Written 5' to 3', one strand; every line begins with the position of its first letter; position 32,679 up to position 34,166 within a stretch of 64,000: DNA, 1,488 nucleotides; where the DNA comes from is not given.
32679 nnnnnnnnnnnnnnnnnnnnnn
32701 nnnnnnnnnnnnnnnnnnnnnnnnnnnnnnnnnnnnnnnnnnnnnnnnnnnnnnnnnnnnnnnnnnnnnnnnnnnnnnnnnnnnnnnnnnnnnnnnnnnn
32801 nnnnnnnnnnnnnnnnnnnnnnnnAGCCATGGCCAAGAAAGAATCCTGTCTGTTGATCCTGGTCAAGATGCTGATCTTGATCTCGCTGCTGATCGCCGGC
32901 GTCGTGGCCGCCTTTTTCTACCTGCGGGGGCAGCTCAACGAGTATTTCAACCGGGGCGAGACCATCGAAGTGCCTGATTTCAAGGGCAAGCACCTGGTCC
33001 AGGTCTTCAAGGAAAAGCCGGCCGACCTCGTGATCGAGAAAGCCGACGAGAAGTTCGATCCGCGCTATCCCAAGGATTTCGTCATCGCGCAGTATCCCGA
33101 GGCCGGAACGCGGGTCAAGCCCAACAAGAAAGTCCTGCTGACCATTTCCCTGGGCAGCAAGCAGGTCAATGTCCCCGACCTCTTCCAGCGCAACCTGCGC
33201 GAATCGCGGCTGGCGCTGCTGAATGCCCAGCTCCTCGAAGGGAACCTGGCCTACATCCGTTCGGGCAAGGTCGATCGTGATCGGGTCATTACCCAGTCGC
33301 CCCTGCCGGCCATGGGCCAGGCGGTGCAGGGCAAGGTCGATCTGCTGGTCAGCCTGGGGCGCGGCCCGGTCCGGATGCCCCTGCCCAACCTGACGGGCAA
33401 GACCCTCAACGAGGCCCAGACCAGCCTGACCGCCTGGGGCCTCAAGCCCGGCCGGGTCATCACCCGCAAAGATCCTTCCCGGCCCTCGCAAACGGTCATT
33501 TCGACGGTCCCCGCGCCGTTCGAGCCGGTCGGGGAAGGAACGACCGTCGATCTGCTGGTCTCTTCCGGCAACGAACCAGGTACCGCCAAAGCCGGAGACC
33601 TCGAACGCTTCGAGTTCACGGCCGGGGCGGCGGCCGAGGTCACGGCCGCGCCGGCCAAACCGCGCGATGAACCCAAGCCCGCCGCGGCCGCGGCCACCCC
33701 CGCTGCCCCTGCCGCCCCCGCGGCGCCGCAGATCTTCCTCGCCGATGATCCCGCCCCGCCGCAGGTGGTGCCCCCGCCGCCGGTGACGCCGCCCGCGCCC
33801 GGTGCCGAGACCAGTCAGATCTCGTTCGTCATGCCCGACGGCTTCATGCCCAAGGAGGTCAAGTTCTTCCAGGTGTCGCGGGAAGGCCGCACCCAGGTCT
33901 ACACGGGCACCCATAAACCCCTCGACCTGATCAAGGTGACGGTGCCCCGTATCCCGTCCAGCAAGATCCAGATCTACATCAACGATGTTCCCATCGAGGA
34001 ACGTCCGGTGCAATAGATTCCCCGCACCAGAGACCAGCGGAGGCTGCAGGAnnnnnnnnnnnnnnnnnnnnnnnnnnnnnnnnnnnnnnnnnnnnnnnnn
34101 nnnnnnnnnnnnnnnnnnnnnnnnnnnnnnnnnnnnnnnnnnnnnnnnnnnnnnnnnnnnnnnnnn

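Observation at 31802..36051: rlmN - PASTA protein - kinase - rpe synteny with the PASTA sensor split from the kinase and placed upstream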

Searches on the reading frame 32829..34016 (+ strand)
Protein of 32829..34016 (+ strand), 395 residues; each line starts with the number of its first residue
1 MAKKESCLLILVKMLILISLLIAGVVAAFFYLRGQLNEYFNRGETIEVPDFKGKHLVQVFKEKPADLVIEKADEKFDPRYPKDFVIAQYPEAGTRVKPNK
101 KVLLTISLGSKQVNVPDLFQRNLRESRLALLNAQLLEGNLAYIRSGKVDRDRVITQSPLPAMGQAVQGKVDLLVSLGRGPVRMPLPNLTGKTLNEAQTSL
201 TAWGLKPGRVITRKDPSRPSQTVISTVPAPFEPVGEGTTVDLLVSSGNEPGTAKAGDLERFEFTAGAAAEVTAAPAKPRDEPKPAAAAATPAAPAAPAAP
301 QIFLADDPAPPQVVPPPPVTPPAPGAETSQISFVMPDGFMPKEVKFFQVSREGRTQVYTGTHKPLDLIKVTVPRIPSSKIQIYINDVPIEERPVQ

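Call 3: search_protein_families(library=pfam, proteins=[window:32829-34016:+], max_evalue=0.01)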
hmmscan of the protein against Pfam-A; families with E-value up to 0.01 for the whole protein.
window:32829-34016:+ (395 aa): 1 family
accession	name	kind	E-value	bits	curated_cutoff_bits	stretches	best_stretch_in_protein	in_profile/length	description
PF03793.24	PASTA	-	1.7e-23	82.7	23.2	2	185-246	3-64/64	PASTA domain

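Call 4: search_protein_families(library=ncbifam, proteins=[window:32829-34016:+], max_evalue=0.01)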
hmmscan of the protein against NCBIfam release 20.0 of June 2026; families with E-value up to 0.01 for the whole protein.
window:32829-34016:+ (395 aa): 1 family
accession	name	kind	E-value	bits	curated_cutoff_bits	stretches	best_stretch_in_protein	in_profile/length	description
NF033483.0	PknB_PASTA_kin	equivalog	5.4e-31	108.3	450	1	9-245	333-563/563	Stk1 family PASTA domain-containing Ser/Thr kinase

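Call 15: find_homologous_proteins(query=window:32829-34016:+)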
Query window:32829-34016:+ (395 aa): 160 proteins with E <= 0.001 among 8000 candidates; the best 120 are listed.
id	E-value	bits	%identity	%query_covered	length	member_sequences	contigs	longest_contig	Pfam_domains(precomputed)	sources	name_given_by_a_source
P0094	1.9e-254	862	100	100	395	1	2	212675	PF03793.25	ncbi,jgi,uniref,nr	ncbi:MAG: Serine/threonine protein kinase PrkC, regulator of stationary phase [Candidatus Ozemobacte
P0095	1.4e-227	773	88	100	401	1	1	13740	PF03793.25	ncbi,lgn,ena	-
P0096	1.9e-193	661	76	100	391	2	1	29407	PF03793.25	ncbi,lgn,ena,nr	ncbi:MAG: PASTA domain-containing protein [Candidatus Riflebacteria bacterium]|nr:PASTA domain-conta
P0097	1.4e-186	638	74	100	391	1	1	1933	PF03793.25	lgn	-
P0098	2.6e-176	605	71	100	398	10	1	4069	PF03793.25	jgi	-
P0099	2.5e-152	526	60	100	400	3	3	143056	PF03793.25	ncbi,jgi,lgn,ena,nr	ncbi:MAG TPA: PASTA domain-containing protein [Candidatus Ozemobacteraceae bacterium]|nr:PASTA domai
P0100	3.0e-151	522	59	100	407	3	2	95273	PF03793.25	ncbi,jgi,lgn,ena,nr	ncbi:MAG: Serine/threonine-protein kinase PK-1 [bacterium ADurb.Bin374]|nr:MAG: Serine/threonine-pro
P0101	4.7e-150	518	60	100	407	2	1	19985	PF03793.25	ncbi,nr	ncbi:PASTA domain-containing protein [Candidatus Ozemobacteraceae bacterium]|nr:PASTA domain-contain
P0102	4.9e-148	511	59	100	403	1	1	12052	PF03793.25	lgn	-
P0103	6.0e-147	508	58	100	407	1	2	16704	PF03793.25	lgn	-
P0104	5.5e-146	505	58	100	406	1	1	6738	PF03793.25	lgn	-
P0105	1.0e-145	504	59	100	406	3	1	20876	PF03793.25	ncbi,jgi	-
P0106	2.4e-142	493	59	96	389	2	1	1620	PF03793.25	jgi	-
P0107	8.3e-141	488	57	100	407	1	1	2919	PF03793.25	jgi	jgi:eukaryotic-like serine/threonine-protein kinase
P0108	5.9e-140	485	59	100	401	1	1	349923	PF03793.25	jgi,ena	-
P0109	1.9e-139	483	58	99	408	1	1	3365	PF03793.25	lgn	-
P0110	7.3e-138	478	57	99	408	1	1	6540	PF03793.25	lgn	-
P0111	9.6e-137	474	58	100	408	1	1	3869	PF03793.25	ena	-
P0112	3.0e-135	469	55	100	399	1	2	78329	PF03793.25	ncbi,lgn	-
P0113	3.3e-135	469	55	100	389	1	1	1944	PF03793.25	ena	-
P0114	1.4e-134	467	55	99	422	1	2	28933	PF03793.25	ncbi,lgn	ncbi:MAG: PASTA domain-containing protein [Candidatus Ozemobacteraceae bacterium]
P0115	4.3e-133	462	56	99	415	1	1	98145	PF03793.25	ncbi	-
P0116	1.3e-132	461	54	99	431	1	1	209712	PF03793.25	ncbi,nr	ncbi:MAG: PASTA domain-containing protein [Candidatus Riflebacteria bacterium]|nr:PASTA domain-conta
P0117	1.7e-130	454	56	99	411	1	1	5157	PF03793.25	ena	-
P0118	8.6e-126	438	50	99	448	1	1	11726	PF03793.25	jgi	-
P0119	1.2e-122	428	52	99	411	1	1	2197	PF03793.25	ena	-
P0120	3.0e-122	427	53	100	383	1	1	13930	PF03793.25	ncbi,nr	ncbi:PASTA domain-containing protein [bacterium]|nr:PASTA domain-containing protein [bacterium]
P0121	7.1e-120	419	52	99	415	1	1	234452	PF03793.25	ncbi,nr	ncbi:MAG: PASTA domain-containing protein [Candidatus Riflebacteria bacterium]|nr:PASTA domain-conta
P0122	9.6e-120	418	52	100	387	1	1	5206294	PF03793.25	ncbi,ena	-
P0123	1.4e-119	418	52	100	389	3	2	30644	PF03793.25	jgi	jgi:beta-lactam-binding protein with PASTA domain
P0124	2.5e-119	417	52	100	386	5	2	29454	PF03793.25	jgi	jgi:beta-lactam-binding protein with PASTA domain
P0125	6.0e-119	416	52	100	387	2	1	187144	PF03793.25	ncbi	ncbi:MAG: hypothetical protein Kow0029_04850 [Candidatus Rifleibacteriota bacterium]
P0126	1.1e-118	415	50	100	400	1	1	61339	PF03793.25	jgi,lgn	jgi:serine/threonine-protein kinase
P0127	6.2e-118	412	52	100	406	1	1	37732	PF03793.25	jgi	-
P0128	6.7e-118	412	51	99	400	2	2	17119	PF03793.25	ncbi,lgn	-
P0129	1.1e-117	412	54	98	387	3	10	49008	PF03793.25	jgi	jgi:serine/threonine-protein kinase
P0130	1.3e-117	411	52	100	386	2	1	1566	PF03793.25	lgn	-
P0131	1.4e-117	411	52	100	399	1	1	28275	PF03793.25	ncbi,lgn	-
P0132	5.3e-117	409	52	99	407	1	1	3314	PF03793.25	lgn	-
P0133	1.1e-116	408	50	100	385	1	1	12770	PF03793.25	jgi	-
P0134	1.3e-116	408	52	100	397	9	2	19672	PF03793.25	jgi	jgi:serine/threonine-protein kinase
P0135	1.9e-116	408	51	99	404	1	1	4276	PF03793.25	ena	-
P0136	4.0e-116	406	51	100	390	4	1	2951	PF03793.25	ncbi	-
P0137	4.0e-116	406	51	100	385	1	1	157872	PF03793.25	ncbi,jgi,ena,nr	ncbi:MAG: hypothetical protein CVV42_06455 [Candidatus Riflebacteria bacterium HGW-Riflebacteria-2]|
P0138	4.8e-116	406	50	100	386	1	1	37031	PF03793.25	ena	-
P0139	4.8e-116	406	52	100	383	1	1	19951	PF03793.25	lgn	-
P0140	1.5e-115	405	52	100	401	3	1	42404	PF03793.25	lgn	-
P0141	1.8e-115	404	50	100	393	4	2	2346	PF03793.25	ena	-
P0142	2.0e-115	404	51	100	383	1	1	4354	PF03793.25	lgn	-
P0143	2.1e-115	404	51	99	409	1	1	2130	PF03793.25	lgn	-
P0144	3.1e-115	404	50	100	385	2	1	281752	PF03793.25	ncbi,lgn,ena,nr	ncbi:MAG: PASTA domain-containing protein [Candidatus Riflebacteria bacterium]|nr:PASTA domain-conta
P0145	6.3e-115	403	51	100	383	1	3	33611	PF03793.25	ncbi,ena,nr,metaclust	ncbi:MAG: hypothetical protein A2W80_10860 [Candidatus Riflebacteria bacterium GWC2_50_8]|nr:MAG: hy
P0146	1.0e-114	402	50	100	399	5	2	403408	PF03793.25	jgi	jgi:serine/threonine-protein kinase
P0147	2.8e-114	400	51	100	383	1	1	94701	PF03793.25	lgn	-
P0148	7.5e-114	399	50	99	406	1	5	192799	PF03793.25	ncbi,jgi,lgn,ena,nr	ncbi:MAG TPA: PASTA domain-containing protein [Candidatus Rifleibacterium sp.]|nr:PASTA domain-conta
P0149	1.2e-113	398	50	100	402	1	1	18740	PF03793.25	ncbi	ncbi:MAG: PASTA domain-containing protein [Candidatus Riflebacteria bacterium]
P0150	1.3e-113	398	51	100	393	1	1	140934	PF03793.25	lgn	-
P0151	1.4e-113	398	50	100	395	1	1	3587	PF03793.25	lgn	-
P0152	1.6e-113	398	51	99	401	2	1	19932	PF03793.25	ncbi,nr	ncbi:MAG: PASTA domain-containing protein [Candidatus Riflebacteria bacterium]|nr:PASTA domain-conta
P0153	2.7e-113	397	50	100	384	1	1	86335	PF03793.25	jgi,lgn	jgi:beta-lactam-binding protein with PASTA domain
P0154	3.8e-113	397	50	100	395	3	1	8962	PF03793.25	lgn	-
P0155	3.8e-113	397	50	100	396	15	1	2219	PF03793.25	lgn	-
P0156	4.7e-113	396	51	100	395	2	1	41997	PF03793.25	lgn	-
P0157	5.9e-113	396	49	100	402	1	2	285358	PF03793.25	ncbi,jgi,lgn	-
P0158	7.8e-113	396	50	100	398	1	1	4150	PF03793.25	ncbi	-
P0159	9.1e-113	395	50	99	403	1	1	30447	PF03793.25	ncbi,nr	ncbi:MAG: PASTA domain-containing protein [Candidatus Riflebacteria bacterium]|nr:PASTA domain-conta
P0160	1.2e-112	395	49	99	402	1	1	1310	PF03793.25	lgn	-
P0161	1.2e-112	395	50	99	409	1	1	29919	PF03793.25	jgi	jgi:serine/threonine-protein kinase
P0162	3.6e-112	393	49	99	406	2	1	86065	PF03793.25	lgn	-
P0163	3.8e-112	393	47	99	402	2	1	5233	PF03793.25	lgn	-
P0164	4.2e-112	393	49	99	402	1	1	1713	PF03793.25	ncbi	-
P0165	1.1e-111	392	48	99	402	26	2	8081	PF03793.25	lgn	-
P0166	1.7e-111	391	48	99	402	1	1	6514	PF03793.25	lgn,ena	-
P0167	1.9e-111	391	50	99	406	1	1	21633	PF03793.25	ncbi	-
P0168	2.9e-111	390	49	99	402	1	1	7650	PF03793.25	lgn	-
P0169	4.6e-111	390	51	100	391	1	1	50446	PF03793.25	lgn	-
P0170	5.4e-111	390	51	96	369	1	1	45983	PF03793.25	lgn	-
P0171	8.2e-111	389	49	100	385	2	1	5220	PF03793.25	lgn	-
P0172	1.0e-110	389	48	100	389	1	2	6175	PF03793.25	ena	-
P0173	1.1e-110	389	49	99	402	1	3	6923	PF03793.25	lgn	-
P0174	2.0e-110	388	51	99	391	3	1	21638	PF03793.25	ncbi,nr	ncbi:MAG: PASTA domain-containing protein [Erysipelotrichia bacterium]|nr:PASTA domain-containing pr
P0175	2.5e-110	387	50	99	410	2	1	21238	PF03793.25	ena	-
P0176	3.3e-109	384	51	97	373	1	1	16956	PF03793.25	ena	-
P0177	4.0e-109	383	51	97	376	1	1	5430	PF03793.25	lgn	-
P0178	1.3e-108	382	52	97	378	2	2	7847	PF03793.25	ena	-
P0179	2.3e-108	381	50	100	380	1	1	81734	PF03793.25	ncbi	ncbi:MAG: PASTA domain-containing protein [Candidatus Rifleibacteriota bacterium]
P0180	2.5e-108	381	48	99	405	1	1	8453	PF03793.25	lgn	-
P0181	3.1e-108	380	47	99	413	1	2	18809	PF03793.25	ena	-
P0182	3.3e-108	380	47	100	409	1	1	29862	PF03793.25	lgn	-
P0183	3.6e-108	380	49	100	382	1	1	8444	PF03793.25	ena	-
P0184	4.7e-108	380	46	100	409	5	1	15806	PF03793.25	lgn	-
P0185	5.7e-108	380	51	97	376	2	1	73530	PF03793.25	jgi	jgi:beta-lactam-binding protein with PASTA domain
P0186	6.7e-108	379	48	100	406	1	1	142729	PF03793.25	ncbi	-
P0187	8.6e-108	379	47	100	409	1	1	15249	PF03793.25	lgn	-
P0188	1.1e-107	379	47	100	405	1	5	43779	PF03793.25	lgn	-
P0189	2.2e-107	378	47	99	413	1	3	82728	PF03793.25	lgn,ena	-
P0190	3.7e-107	377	47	99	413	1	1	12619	PF03793.25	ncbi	-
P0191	4.7e-107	377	49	97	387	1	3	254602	PF03793.25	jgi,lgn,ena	-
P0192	5.2e-107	376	47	100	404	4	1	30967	PF03793.25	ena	-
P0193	6.4e-107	376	48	97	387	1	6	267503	PF03793.25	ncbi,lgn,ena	-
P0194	7.8e-107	376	47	100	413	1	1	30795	PF03793.25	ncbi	-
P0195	2.9e-106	374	49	99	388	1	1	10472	PF03793.25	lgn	-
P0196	2.9e-105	371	48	97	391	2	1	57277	PF03793.25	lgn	-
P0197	3.0e-105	371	48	97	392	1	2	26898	PF03793.25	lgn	-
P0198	3.9e-105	370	47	97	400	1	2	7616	PF03793.25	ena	-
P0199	4.0e-105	370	48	97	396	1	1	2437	PF03793.25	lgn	-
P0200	4.4e-105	370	48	97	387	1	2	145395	PF03793.25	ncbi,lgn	-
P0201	7.5e-105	369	47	100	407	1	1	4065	PF03793.25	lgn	-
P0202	1.0e-104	369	47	97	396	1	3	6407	PF03793.25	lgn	-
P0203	1.1e-104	369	48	97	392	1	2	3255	PF03793.25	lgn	-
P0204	1.5e-104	368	45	100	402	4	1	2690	PF03793.25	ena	-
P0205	1.7e-104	368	47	98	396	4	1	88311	PF03793.25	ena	-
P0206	2.2e-104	368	47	97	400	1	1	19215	PF03793.25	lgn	-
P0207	2.3e-104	368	47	97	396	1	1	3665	PF03793.25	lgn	-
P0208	2.8e-104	367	48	97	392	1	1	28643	PF03793.25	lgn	-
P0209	3.4e-104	367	48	100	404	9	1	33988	PF03793.25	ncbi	-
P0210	3.9e-104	367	65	67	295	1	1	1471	PF03793.25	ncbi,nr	ncbi:MAG TPA: PASTA domain-containing protein, partial [Candidatus Ozemobacteraceae bacterium]|nr:PA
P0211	4.4e-104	367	49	99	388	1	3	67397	PF03793.25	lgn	-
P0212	9.7e-104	366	48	100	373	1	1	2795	PF03793.25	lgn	-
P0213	1.3e-102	362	45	100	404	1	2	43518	PF03793.25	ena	-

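Call 17: search_solved_structures(query=window:32829-34016:+, max_evalue=0.01, show_alignments=1)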
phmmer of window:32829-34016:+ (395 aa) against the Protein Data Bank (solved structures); distinct sequences matched with E-value up to 0.01: 5.
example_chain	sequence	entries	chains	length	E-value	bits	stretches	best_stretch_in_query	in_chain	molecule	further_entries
2kui_A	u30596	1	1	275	9.4e-10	41.4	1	46-249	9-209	Serine/threonine-protein kinase pknB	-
3py9_A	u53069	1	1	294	4.1e-07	32.7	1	109-206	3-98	Protein kinase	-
3m9g_A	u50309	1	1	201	4.9e-07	32.5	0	186-249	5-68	Protein kinase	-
5e12_A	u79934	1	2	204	0.00079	21.9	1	154-249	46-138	Serine/threonine-protein kinase PknB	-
2kue_A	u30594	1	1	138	0.0058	19.1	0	153-244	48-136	Serine/threonine-protein kinase pknB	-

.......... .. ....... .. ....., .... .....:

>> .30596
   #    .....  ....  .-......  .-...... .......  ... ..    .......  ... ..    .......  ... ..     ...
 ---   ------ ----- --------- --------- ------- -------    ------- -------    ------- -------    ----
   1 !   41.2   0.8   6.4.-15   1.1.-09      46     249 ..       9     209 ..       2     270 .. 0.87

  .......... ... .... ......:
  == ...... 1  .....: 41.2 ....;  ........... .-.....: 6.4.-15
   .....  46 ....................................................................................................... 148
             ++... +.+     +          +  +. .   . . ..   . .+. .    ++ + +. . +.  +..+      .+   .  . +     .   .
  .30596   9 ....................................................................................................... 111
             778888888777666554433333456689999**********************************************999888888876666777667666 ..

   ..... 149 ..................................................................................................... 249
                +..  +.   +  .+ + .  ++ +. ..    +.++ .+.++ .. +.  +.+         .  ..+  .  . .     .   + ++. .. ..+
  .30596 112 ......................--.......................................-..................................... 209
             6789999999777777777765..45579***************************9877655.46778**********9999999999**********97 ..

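Call 33: predict_structure(alignment_id=A2)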
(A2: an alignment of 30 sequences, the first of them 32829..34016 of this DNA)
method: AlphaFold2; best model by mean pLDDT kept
length: 395 residues; sequences in the alignment: 30
mean_pLDDT: 78.2   pTM: 0.34
mean pLDDT of the five models: 78.2, 77.3, 77.3, 77.1, 75.6
residues with pLDDT >= 90: 113; 70-90: 202; 50-70: 19; < 50: 61
segments of 3 or more residues with pLDDT < 50: 264-324
pLDDT, mean of each block of 10 residues (from residue 1): 70 91 92 78 76 89 86 85 89 85 87 87 91 91 88 92 85 86 81 90 87 85 87 84 86 75 43 33 33 38 37 40 61 88 93 90 91 86 92 80
secondary structure, 60 per line:
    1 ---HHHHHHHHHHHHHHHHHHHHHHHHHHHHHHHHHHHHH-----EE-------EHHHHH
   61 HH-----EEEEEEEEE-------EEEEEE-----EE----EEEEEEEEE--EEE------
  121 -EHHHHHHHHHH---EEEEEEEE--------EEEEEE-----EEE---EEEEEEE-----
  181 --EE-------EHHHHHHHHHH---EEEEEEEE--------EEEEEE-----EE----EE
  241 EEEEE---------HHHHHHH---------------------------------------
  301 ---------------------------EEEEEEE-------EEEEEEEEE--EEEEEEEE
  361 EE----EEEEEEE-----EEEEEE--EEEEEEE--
elements in order: H4-40 H56-62 E68-76 E84-89 E101-109 E112-114 H123-132 E136-143 E152-157 E163-165 E169-175 H193-202 E206-213 E222-227 E239-245 H255-261 E328-334 E342-350 E353-362 E367-373 E379-384 E387-393

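Call 39: fold_search(model_id=the predicted structure, library=pdb)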
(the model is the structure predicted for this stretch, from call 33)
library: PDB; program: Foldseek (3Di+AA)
matches with E <= 10: 1156; with E <= 0.001: 17
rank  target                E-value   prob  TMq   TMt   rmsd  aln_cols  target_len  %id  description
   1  3py9                  1.3e-15  1.00  0.31  0.40  24.2       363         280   16  X-ray structural studies of the entire extra-cellular region of the Ser/Thr kinase PrkC from Staphylococcus aureus (released 2011-01-19)
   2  3m9g                  7.8e-11  1.00  0.31  0.54   7.6       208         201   22  Crystal structure of the three-PASTA-domain of a Ser/Thr kinase from Staphylococcus aureus (released 2010-11-03)
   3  5e12_A                3.1e-10  1.00  0.30  0.55   8.5       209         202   20  Crystal Structure of PASTA Domains 2, 3 and 4 of Mycobacterium tuberculosis Protein Kinase B (released 2016-09-14)
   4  2kui_MODEL_1_A        1.3e-09  1.00  0.27  0.35   7.9       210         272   24  NMR structure of the PASTA domain of Mycobacterium tuberculosis of PknB (released 2010-04-14)
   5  5e12_B                3.2e-09  1.00  0.30  0.57   8.9       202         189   19  Crystal Structure of PASTA Domains 2, 3 and 4 of Mycobacterium tuberculosis Protein Kinase B (released 2016-09-14)
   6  5e10                  1.3e-07  1.00  0.28  0.70   3.6       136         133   24  Crystal Structure of PASTA Domains 1 and 2 of Mycobacterium tuberculosis Protein Kinase B (released 2016-09-14)
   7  2kue_MODEL_1_A        2.8e-05  1.00  0.22  0.50   6.2       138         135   25  NMR structure of the PASTA domain 2 and 3 of Mycobacterium tuberculosis of PknB (released 2010-04-14)
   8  7o4c_A                3.3e-05  1.00  0.14  0.43  18.7       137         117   18  Crystal structure of PASTA domains of the Penicillin-Binding Protein 1 (PBP1) from Staphylococcus aureus (released 2021-11-03)
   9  7o61_A                5.7e-05  1.00  0.14  0.43  18.6       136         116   17  Crystal structure of the C-terminal PASTA domains of Staphylococcus aureus PBP1 (released 2022-04-20)
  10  2kuf_MODEL_1_A        9.7e-05  1.00  0.18  0.46   9.8       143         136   19  NMR structure of the PASTA domain 3 and 4 of Mycobacterium tuberculosis of PknB (released 2010-04-14)
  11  2kud_MODEL_1_A        1.1e-04  1.00  0.24  0.53   5.4       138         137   23  NMR structure of the PASTA domain 1 and 2 of Mycobacterium tuberculosis of PknB (released 2010-04-14)
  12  5oau                  3.0e-04  1.00  0.12  0.08  18.6       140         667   13  Penicillin-Binding Protein 2X (PBP2X) from Streptococcus pneumoniae (released 2018-05-30)
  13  2z2l_C                4.1e-04  1.00  0.13  0.38  18.0       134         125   12  Penicillin-Binding Protein 2X (PBP2X) from Streptococcus pneumoniae (released 2007-09-04)
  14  1rp5_A                4.4e-04  1.00  0.13  0.08  17.7       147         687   14  PBP2x from Streptococcus pneumoniae strain 5259 with reduced susceptibility to beta-lactam antibiotics (released 2004-02-03)
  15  1rp5_B                5.4e-04  1.00  0.14  0.08  18.7       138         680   13  PBP2x from Streptococcus pneumoniae strain 5259 with reduced susceptibility to beta-lactam antibiotics (released 2004-02-03)
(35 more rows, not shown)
